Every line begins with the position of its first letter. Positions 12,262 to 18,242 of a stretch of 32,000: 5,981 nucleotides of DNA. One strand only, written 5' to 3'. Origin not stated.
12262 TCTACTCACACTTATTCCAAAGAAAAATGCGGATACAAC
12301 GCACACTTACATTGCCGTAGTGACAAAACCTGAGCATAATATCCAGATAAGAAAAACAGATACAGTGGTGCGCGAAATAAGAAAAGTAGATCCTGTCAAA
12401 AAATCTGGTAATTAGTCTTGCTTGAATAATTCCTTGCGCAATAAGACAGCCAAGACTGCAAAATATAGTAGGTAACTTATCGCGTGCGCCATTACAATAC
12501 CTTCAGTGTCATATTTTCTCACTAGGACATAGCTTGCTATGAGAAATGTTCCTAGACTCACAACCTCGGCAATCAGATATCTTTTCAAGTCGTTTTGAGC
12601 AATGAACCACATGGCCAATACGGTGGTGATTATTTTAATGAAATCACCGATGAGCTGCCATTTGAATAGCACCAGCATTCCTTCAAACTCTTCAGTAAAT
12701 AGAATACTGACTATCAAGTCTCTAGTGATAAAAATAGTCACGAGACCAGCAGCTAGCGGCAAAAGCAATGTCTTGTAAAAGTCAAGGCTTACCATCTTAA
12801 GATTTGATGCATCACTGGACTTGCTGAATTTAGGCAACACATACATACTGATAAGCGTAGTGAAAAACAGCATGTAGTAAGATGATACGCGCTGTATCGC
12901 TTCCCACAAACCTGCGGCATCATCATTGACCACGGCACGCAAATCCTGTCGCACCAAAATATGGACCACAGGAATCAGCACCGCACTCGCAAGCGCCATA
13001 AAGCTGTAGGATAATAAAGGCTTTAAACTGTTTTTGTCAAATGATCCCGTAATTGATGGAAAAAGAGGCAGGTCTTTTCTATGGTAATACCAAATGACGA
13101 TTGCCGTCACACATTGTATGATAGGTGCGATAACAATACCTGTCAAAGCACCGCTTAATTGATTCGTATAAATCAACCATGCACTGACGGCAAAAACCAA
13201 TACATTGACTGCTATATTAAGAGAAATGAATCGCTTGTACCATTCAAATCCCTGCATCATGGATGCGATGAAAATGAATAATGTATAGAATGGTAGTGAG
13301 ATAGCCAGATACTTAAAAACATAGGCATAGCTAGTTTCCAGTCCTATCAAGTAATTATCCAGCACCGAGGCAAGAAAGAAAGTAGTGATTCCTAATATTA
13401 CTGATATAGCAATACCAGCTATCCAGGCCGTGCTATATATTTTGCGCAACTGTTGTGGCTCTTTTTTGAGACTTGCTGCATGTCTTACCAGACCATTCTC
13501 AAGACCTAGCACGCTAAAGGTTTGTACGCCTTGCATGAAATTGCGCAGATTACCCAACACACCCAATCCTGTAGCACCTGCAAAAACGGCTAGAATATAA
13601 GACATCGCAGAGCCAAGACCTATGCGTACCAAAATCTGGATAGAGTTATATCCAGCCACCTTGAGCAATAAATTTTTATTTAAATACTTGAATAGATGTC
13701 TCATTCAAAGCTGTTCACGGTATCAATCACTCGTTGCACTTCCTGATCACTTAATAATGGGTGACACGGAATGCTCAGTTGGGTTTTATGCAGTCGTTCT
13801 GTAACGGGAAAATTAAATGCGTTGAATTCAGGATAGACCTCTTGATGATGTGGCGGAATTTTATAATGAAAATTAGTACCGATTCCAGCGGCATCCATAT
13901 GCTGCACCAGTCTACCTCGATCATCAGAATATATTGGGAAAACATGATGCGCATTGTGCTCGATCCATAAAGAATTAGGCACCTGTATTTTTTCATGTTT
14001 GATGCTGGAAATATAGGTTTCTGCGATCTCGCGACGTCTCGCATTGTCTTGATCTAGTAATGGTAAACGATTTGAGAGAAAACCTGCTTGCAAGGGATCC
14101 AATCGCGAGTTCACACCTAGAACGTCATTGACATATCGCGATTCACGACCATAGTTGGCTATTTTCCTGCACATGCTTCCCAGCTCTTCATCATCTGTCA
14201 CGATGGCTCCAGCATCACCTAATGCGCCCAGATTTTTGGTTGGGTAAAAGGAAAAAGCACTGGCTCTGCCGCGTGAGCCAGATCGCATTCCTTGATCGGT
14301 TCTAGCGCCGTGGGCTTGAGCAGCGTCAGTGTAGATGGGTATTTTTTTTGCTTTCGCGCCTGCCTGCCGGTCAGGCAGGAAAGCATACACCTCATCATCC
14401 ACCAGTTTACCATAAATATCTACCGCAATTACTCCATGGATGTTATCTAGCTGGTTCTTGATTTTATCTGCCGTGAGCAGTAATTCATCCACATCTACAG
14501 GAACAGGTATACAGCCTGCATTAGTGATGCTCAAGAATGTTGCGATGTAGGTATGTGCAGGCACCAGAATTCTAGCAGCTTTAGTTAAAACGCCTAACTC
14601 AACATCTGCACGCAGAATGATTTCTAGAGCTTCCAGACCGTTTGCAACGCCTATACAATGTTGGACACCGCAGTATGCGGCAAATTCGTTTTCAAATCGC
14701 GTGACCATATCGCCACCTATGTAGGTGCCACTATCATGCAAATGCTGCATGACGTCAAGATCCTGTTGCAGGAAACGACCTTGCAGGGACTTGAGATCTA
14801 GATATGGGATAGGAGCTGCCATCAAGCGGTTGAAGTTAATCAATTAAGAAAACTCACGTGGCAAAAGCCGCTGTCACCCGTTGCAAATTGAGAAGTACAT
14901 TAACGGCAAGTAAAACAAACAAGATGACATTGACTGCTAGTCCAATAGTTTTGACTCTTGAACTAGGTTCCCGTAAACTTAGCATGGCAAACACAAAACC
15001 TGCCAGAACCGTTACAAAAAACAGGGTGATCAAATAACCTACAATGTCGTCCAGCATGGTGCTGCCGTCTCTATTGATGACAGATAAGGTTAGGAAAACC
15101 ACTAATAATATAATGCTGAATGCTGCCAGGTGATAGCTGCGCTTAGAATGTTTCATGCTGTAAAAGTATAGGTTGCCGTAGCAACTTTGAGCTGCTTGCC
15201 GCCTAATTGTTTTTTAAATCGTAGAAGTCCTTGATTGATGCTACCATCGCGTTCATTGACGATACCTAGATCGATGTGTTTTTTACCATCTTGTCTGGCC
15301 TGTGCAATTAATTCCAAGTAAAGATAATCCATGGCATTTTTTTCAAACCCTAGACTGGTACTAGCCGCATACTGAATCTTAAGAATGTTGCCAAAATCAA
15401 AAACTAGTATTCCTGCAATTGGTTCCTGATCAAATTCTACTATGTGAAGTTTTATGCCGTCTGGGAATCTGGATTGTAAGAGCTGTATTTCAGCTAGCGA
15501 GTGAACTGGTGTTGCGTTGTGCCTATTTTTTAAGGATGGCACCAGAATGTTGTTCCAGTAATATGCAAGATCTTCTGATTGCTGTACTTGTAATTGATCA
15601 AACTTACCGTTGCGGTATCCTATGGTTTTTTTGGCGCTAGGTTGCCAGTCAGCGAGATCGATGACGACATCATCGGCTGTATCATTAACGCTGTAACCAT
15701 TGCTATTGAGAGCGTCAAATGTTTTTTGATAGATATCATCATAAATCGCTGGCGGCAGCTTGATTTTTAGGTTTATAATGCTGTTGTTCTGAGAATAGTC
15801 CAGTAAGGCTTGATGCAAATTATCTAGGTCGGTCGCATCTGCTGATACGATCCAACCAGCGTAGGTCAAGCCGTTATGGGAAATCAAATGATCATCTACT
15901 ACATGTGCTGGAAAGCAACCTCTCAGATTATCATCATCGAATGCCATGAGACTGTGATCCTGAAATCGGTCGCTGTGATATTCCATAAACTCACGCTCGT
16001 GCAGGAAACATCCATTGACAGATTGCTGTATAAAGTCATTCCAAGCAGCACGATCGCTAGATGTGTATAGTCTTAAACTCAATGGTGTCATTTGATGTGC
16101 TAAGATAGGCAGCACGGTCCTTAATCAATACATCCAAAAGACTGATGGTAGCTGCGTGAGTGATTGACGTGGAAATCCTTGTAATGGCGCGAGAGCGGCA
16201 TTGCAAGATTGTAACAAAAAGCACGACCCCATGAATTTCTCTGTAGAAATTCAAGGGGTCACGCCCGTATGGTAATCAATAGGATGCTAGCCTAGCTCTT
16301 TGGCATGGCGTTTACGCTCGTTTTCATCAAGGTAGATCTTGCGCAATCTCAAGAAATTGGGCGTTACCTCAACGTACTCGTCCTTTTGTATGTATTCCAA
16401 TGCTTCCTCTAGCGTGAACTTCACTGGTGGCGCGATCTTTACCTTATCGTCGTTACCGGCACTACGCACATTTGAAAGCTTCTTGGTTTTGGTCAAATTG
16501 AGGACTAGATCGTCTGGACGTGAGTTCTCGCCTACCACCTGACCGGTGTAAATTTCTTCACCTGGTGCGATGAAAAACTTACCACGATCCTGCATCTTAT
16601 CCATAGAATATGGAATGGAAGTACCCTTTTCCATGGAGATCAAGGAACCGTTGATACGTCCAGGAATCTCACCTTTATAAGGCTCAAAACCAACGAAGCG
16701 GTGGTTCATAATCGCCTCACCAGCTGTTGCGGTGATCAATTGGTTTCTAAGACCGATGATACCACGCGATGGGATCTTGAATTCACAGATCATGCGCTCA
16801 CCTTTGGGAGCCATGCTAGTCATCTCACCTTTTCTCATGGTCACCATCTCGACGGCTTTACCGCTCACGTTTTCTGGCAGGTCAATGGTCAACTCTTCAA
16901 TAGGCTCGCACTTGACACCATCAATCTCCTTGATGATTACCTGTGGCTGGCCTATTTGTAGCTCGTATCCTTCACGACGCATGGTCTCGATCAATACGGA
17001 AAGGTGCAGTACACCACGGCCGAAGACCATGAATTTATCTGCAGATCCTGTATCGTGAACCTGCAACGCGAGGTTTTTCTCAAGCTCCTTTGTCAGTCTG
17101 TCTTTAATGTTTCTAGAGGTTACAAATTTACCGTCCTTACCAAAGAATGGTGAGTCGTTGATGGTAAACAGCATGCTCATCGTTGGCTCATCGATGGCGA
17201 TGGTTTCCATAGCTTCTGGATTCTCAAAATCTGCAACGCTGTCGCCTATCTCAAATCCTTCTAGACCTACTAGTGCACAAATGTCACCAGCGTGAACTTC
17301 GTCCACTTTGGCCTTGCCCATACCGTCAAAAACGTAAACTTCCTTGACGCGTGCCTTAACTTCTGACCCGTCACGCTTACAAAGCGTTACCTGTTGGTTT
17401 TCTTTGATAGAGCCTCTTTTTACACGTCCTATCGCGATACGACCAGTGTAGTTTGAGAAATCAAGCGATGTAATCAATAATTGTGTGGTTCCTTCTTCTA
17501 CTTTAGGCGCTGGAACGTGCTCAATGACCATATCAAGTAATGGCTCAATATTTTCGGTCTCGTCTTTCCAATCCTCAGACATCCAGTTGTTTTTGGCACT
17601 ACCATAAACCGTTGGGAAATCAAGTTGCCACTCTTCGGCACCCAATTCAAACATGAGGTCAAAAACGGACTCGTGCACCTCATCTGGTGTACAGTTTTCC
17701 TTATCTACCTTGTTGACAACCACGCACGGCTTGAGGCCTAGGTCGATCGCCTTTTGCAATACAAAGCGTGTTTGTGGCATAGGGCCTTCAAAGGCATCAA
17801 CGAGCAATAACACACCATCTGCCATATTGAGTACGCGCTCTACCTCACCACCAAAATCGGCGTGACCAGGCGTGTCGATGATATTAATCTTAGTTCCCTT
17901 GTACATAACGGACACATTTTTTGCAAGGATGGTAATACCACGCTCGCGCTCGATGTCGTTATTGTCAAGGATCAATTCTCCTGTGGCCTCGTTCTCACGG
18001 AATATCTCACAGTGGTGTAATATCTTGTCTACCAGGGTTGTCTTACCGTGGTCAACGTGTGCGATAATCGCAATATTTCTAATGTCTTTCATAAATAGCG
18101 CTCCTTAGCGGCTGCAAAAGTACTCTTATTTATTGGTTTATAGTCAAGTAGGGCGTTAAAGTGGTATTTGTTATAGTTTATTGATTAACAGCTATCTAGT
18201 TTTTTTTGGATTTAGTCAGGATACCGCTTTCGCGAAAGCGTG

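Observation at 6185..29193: Highly over-represented perfect palindrome (core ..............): six exact copies plus two variants in 32 kb, with every intergenic copy in a divergent promoter region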

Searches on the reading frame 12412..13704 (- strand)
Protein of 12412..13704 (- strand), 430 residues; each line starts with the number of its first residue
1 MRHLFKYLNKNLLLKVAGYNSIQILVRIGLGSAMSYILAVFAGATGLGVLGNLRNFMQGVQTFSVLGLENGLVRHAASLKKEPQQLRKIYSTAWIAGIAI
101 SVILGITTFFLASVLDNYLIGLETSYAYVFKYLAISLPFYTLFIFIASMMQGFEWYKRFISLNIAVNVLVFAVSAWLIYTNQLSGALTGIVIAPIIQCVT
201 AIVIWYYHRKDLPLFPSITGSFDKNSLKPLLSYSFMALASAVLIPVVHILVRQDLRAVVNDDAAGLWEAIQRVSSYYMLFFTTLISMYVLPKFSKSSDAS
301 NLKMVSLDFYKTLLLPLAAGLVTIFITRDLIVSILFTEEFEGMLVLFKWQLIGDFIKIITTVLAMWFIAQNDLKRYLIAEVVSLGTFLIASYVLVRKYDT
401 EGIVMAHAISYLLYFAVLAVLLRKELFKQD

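Call 6: search_protein_families(library=pfam, proteins=[window:12412-13704:-])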
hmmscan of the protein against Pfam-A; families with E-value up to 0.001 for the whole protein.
window:12412-13704:- (430 aa): 2 families
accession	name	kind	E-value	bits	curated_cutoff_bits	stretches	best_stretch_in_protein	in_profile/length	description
PF01943.22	Polysacc_synt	-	4.9e-11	43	28.2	1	17-296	5-273/274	Polysaccharide biosynthesis protein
PF03023.19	MurJ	-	8.5e-07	28.4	27.4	1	84-426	54-403/451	Lipid II flippase MurJ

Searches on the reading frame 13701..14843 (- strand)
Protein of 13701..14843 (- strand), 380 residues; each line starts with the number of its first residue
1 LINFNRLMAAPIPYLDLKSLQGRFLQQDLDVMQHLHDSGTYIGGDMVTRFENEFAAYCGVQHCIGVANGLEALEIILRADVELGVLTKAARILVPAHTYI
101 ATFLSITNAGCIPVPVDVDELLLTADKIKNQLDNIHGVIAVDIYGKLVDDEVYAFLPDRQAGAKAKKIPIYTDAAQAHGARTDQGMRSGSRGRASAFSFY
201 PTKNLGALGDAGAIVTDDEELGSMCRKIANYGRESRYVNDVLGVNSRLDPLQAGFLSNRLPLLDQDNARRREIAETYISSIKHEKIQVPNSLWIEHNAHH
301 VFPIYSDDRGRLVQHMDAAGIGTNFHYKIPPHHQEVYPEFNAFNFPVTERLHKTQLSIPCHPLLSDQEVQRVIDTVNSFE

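Call 6: search_protein_families(library=pfam, proteins=[window:13701-14843:-])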
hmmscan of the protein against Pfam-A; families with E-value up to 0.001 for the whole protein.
window:13701-14843:- (380 aa): 1 family
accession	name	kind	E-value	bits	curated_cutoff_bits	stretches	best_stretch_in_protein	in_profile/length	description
PF01041.23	DegT_DnrJ_EryC1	-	2.3e-78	264.4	19.8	1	28-376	7-359/360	DegT/DnrJ/EryC1/StrS aminotransferase family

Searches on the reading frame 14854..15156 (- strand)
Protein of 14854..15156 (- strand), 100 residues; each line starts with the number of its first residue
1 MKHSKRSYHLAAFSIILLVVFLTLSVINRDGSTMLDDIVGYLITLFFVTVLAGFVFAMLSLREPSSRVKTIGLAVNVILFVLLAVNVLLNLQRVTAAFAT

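Call 6: search_protein_families(library=pfam, proteins=[window:14854-15156:-])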
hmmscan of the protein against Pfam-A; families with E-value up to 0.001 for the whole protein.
window:14854-15156:- (100 aa): 1 family
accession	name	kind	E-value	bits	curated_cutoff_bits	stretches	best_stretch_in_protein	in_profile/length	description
PF25592.1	DUF7937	-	0.00073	18.9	31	1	10-86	145-224/402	Domain of unknown function (DUF7937)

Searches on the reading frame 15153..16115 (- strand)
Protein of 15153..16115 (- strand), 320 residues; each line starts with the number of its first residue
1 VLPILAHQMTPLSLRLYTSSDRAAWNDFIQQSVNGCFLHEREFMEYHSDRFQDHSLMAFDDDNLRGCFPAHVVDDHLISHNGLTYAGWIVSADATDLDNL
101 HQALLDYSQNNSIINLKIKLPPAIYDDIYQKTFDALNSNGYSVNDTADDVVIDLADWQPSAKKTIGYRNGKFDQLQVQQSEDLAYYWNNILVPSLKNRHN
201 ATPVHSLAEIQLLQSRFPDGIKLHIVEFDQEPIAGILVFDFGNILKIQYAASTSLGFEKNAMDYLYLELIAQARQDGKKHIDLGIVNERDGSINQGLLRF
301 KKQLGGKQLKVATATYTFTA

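Call 7: search_protein_families(library=pfam, proteins=[window:15153-16115:-])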
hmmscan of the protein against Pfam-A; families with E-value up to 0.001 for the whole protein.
window:15153-16115:- (320 aa): 1 family
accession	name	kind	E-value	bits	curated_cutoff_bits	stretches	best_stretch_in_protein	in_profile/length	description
PF13480.13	Acetyltransf_6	-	6.4e-06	26.8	22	1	205-288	54-139/143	Acetyltransferase (GNAT) domain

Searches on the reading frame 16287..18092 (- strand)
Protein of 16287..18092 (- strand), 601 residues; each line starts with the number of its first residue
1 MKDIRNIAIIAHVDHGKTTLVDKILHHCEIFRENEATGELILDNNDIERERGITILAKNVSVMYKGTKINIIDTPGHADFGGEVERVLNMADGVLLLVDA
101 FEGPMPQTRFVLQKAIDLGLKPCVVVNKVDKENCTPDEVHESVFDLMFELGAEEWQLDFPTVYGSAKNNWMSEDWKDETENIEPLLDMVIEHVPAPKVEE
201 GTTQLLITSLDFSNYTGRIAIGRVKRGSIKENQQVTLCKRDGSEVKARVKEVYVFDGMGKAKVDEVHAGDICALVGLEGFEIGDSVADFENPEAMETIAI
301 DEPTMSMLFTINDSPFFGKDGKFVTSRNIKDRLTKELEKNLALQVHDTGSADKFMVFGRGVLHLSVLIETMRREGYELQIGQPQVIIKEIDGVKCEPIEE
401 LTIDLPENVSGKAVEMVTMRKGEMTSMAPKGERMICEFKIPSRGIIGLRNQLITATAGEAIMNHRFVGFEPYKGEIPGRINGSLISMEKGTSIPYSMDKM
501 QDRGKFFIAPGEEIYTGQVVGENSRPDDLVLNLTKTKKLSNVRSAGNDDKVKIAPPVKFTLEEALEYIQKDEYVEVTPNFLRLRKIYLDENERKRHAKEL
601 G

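Call 7: search_protein_families(library=pfam, proteins=[window:16287-18092:-])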
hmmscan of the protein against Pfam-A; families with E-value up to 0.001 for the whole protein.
window:16287-18092:- (601 aa): 6 families
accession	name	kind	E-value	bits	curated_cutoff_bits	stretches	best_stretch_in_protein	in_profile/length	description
PF00009.33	GTP_EFTU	-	7.1e-56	189.2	26.5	1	2-194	1-187/188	Elongation factor Tu GTP binding domain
PF21018.2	BipA_C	-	2.7e-44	149.9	23.8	1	481-589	1-109/110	TypA/BipA C-terminal domain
PF00679.30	EFG_C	-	1.1e-21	77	27.9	1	394-477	2-86/89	Elongation factor G C-terminus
PF03144.31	GTP_EFTU_D2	-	5e-12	46.5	30.3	1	217-286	1-72/73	Elongation factor Tu domain 2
PF22042.2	EF-G_D2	-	2.1e-09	37.8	27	1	209-287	10-82/84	Elongation factor G domain 2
PF01926.29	MMR_HSR1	-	1.3e-05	25.7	21.9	1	7-128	2-113/113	50S ribosome-binding GTPase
